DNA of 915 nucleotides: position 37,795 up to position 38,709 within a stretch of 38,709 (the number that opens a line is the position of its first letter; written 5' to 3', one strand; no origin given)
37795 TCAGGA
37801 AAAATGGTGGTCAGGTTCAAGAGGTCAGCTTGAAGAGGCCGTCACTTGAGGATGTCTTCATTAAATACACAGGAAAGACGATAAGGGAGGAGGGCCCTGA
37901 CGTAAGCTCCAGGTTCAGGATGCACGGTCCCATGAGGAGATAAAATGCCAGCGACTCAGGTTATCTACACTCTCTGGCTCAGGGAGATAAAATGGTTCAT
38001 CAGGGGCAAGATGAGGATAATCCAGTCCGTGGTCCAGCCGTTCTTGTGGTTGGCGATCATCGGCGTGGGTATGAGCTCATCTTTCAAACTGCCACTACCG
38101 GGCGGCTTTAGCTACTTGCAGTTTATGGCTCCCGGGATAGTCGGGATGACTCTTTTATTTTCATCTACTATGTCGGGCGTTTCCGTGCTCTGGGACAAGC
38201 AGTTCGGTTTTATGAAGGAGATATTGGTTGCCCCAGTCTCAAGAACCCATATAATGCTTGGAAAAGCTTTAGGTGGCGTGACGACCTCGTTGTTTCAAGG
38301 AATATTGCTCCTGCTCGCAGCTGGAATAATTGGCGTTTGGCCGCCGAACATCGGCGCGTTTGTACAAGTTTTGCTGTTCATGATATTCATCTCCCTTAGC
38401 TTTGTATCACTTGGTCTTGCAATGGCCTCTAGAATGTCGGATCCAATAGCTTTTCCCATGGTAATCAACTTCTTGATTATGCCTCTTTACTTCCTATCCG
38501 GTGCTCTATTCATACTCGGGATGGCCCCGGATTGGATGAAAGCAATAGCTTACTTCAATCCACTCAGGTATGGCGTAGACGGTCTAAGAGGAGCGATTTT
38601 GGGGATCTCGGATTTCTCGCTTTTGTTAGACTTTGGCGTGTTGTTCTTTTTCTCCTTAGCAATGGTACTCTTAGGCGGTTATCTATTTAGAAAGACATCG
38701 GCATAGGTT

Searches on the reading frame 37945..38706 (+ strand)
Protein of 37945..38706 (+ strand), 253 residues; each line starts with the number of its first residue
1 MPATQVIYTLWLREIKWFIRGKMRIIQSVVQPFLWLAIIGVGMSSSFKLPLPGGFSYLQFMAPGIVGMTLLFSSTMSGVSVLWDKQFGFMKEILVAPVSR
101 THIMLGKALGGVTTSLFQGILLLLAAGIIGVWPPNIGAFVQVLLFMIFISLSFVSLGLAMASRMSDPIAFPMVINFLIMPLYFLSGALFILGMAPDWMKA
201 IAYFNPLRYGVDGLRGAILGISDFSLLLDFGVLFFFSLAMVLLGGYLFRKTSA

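Call 56: find_encoding_contigs(protein=window:37945-38706:+, flank=10000, max_places=2)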
Protein window:37945-38706:+ (253 aa): no gene with exactly this product is on record in the collection.
